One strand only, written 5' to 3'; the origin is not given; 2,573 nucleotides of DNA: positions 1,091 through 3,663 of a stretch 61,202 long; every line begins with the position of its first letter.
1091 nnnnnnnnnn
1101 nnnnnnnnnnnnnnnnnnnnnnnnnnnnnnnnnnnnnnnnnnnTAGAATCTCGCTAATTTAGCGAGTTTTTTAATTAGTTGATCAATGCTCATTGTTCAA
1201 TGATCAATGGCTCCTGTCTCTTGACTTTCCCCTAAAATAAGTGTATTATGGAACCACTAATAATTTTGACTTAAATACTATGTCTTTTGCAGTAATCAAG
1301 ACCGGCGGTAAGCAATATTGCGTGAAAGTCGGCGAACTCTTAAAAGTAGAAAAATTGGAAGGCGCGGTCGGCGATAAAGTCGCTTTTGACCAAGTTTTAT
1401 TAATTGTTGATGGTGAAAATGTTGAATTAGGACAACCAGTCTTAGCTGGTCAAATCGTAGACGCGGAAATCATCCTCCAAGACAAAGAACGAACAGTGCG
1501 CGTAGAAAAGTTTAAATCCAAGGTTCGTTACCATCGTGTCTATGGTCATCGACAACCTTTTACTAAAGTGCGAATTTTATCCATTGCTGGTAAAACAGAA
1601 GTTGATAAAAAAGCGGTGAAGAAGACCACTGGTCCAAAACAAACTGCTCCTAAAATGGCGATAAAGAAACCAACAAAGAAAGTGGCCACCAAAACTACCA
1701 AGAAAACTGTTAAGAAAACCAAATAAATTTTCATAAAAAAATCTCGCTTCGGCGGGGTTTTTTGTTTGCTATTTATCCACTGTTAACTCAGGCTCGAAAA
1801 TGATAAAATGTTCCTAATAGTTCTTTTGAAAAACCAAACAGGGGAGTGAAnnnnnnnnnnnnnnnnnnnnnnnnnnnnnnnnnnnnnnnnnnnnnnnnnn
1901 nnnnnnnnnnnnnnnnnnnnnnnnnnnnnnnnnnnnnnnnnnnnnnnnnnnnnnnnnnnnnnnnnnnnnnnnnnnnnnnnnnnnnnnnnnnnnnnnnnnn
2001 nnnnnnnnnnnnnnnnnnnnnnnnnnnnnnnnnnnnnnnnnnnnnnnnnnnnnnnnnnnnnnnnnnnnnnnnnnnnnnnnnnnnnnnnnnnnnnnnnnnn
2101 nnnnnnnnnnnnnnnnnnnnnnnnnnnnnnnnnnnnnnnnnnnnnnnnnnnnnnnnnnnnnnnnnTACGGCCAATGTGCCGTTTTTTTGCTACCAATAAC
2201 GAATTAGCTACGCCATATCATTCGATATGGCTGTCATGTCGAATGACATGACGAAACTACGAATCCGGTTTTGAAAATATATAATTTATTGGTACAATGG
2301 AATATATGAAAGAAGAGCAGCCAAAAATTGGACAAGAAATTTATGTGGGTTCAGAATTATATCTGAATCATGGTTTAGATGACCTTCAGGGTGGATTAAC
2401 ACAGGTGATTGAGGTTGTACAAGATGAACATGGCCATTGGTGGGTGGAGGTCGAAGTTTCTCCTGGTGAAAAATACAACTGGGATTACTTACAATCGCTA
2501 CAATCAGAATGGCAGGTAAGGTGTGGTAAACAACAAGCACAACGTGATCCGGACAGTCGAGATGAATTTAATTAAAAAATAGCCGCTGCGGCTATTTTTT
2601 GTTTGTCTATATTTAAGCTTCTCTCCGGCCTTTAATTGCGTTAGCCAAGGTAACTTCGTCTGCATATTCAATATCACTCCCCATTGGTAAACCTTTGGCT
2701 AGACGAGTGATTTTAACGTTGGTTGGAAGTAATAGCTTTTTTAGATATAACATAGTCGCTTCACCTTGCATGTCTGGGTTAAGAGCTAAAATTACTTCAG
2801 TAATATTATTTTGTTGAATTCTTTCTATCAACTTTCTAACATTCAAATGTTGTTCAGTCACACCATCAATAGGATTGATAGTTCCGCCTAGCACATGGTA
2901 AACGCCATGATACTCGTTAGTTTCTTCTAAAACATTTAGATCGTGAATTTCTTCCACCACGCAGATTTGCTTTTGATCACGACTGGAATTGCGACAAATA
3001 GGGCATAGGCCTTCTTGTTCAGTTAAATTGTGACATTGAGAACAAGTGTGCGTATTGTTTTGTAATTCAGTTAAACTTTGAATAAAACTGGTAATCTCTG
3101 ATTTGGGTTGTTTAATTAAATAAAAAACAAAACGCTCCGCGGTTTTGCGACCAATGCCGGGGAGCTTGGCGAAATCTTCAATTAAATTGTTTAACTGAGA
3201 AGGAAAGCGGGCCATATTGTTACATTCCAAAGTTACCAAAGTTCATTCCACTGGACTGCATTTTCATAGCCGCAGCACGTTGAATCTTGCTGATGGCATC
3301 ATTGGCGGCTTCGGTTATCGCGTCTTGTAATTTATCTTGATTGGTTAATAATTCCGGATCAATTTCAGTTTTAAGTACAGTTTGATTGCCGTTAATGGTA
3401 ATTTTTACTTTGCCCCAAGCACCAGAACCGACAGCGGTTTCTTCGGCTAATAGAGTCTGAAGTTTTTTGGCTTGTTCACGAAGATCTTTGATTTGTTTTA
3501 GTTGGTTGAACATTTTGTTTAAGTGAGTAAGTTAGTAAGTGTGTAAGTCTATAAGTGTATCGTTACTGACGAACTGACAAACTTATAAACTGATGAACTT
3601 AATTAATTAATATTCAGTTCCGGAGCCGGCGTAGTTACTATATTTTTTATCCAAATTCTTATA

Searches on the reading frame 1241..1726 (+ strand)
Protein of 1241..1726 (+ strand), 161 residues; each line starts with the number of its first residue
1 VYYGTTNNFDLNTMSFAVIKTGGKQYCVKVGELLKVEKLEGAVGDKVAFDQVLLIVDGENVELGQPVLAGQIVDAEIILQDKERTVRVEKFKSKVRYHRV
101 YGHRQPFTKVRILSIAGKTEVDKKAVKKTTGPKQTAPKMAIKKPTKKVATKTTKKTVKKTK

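Call 7: search_protein_families(library=pfam, proteins=[window:1241-1726:+])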
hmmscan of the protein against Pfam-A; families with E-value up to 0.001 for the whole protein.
window:1241-1726:+ (161 aa): 1 family
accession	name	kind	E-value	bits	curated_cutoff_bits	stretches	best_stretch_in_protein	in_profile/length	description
PF00829.26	Ribosomal_L21p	-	6.3e-31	107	27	1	16-115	2-99/99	Ribosomal prokaryotic L21 protein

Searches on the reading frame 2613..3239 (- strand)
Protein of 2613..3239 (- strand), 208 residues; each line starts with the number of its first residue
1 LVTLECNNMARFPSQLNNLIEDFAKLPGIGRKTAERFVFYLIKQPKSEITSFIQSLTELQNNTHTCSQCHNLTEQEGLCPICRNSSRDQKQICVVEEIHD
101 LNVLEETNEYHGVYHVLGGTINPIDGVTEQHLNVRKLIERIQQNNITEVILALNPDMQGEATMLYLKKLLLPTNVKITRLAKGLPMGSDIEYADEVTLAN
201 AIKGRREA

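Call 7: search_protein_families(library=pfam, proteins=[window:2613-3239:-])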
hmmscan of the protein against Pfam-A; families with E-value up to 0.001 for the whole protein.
window:2613-3239:- (208 aa): 6 families
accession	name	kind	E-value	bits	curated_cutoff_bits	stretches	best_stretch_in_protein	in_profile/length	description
PF13662.12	Toprim_4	-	6.2e-24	84.5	25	1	91-181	2-85/85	Toprim domain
PF21175.2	RecR_C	-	1.3e-12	47.3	22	1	183-206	1-24/24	RecR, C-terminal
PF21176.3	RecR_HhH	-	2.2e-12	47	27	1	17-58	2-43/45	RecR, helix-hairpin-helix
PF01751.28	Toprim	-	6.6e-08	33.1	23.1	1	91-178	1-94/96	Toprim domain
PF02132.21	RecR_ZnF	-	1.5e-06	28.3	22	1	64-84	2-21/21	RecR, Cys4-zinc finger domain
PF00633.29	HHH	-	2.1e-05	24.6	24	1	15-37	5-27/30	Helix-hairpin-helix motif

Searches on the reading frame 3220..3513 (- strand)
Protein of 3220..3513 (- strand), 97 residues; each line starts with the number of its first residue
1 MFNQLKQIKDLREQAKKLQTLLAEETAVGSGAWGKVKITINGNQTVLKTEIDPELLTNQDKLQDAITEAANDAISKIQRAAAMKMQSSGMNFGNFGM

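Call 7: search_protein_families(library=pfam, proteins=[window:3220-3513:-])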
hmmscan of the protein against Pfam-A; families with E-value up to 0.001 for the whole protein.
window:3220-3513:- (97 aa): 2 families
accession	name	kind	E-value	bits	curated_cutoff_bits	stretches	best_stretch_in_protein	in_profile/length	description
PF02575.21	YbaB_DNA_bd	-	2.6e-19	69.6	25.5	1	5-87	1-85/91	YbaB/EbfC DNA-binding family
PF03915.18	AIP3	-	0.00045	19.9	31.6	1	6-87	159-234/406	Actin interacting protein 3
